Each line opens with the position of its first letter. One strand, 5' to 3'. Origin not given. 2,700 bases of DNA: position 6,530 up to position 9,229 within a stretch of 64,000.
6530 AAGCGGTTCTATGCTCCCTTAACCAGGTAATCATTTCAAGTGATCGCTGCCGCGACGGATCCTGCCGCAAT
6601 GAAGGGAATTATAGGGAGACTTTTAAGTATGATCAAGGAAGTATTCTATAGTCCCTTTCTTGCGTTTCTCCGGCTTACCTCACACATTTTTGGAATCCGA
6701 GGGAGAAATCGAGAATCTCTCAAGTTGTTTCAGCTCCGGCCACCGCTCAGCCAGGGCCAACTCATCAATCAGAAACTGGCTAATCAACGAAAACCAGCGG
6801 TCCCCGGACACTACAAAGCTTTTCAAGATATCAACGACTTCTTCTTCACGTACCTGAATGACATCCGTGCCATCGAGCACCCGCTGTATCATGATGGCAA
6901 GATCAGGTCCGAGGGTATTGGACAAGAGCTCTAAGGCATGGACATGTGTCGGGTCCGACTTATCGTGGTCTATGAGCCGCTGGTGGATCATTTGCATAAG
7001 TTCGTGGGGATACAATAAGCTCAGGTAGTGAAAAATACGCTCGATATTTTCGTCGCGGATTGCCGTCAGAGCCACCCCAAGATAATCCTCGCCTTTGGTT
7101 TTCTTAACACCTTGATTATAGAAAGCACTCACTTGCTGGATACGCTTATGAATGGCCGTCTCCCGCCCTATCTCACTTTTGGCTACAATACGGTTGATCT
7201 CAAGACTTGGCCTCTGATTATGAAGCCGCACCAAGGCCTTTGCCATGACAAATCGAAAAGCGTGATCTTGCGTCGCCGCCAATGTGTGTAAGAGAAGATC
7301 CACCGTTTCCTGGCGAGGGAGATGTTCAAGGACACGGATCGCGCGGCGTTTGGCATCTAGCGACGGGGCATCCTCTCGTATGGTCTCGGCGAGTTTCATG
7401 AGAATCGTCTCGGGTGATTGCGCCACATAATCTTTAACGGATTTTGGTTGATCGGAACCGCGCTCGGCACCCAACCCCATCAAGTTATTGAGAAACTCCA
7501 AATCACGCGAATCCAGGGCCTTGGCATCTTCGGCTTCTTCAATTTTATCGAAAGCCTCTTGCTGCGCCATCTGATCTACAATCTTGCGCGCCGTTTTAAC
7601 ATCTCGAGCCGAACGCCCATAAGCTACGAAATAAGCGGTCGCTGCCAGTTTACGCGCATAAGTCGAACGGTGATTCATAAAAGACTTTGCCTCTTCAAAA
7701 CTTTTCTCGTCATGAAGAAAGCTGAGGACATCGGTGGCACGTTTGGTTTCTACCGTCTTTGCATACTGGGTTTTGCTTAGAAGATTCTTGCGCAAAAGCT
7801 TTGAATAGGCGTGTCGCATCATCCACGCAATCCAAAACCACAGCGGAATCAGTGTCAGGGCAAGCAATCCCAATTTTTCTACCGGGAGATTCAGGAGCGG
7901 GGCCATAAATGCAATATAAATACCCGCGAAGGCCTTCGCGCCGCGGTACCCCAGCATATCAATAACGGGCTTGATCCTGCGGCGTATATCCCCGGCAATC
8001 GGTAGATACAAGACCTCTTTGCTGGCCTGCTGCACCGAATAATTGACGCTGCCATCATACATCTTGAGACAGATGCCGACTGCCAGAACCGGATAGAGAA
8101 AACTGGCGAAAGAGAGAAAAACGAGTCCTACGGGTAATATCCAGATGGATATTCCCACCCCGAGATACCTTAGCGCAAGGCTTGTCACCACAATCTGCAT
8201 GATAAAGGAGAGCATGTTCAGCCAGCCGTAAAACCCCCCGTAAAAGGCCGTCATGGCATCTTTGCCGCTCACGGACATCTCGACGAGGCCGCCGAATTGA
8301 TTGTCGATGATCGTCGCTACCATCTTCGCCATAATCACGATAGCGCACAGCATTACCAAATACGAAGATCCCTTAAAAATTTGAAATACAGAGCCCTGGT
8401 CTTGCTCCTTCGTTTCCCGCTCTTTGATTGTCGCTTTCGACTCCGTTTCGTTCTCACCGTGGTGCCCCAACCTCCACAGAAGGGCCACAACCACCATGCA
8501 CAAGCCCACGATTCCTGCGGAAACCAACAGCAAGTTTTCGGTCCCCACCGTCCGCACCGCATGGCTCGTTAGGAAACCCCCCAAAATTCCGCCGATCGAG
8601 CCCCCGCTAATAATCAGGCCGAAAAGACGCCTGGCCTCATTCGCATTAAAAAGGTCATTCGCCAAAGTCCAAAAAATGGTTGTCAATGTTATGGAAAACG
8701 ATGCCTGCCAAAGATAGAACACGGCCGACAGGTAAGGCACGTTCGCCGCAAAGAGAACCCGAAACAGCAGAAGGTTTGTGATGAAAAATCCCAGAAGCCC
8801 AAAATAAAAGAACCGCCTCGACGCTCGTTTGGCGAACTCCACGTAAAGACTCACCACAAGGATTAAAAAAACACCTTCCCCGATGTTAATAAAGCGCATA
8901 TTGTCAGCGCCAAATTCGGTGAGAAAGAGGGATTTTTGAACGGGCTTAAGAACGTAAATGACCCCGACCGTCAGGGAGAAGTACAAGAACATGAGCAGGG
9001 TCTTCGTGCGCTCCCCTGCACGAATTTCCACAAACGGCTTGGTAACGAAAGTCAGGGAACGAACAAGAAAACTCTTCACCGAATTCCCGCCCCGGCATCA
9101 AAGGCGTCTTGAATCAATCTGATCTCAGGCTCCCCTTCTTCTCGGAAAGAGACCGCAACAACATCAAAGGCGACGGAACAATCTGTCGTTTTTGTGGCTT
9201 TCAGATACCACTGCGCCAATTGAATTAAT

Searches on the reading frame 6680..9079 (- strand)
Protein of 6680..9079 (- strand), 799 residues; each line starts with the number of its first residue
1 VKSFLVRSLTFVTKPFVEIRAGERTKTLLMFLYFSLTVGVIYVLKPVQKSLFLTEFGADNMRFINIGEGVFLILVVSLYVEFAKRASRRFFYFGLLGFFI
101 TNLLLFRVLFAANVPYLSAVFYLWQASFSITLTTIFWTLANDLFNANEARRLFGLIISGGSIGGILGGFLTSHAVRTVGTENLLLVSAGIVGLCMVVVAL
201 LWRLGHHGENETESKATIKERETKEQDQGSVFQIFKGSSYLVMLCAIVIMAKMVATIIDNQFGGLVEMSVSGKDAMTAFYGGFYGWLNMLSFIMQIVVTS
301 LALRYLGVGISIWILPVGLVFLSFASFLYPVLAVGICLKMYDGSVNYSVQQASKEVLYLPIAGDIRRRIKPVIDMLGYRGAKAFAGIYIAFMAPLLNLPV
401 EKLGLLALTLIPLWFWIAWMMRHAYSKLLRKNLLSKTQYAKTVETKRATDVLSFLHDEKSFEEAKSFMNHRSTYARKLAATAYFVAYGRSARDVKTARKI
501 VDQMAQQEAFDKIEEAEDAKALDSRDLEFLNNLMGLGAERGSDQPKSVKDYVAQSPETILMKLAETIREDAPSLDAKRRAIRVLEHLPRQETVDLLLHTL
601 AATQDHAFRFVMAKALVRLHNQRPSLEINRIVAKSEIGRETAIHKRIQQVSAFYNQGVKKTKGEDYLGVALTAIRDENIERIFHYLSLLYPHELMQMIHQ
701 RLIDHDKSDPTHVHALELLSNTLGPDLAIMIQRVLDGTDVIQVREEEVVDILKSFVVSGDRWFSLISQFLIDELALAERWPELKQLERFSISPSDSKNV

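Call 15: search_protein_families(library=pfam, proteins=[window:6680-9079:-], max_evalue=0.001)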
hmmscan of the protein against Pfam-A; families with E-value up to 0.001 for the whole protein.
window:6680-9079:- (799 aa): 3 families
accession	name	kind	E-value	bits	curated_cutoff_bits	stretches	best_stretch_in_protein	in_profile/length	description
PF03219.20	TLC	-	1.6e-12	47.5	21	1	128-387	159-450/491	TLC ATP/ADP transporter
PF07690.21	MFS_1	-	1.1e-10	41.4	33.4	1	72-351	45-321/347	Major Facilitator Superfamily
PF13646.12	HEAT_2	-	0.00051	20.7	27.7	0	570-621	10-60/88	HEAT repeats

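Call 77: search_protein_families(library=ncbifam, proteins=[window:6680-9079:-], max_evalue=0.001)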
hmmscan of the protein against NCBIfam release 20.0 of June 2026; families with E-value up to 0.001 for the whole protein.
window:6680-9079:- (799 aa): 1 family
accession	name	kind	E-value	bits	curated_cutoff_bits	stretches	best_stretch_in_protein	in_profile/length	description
TIGR00769.1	AAA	superfamily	1e-09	37.9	387.2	1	122-392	135-436/472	NTP/NDP exchange transporter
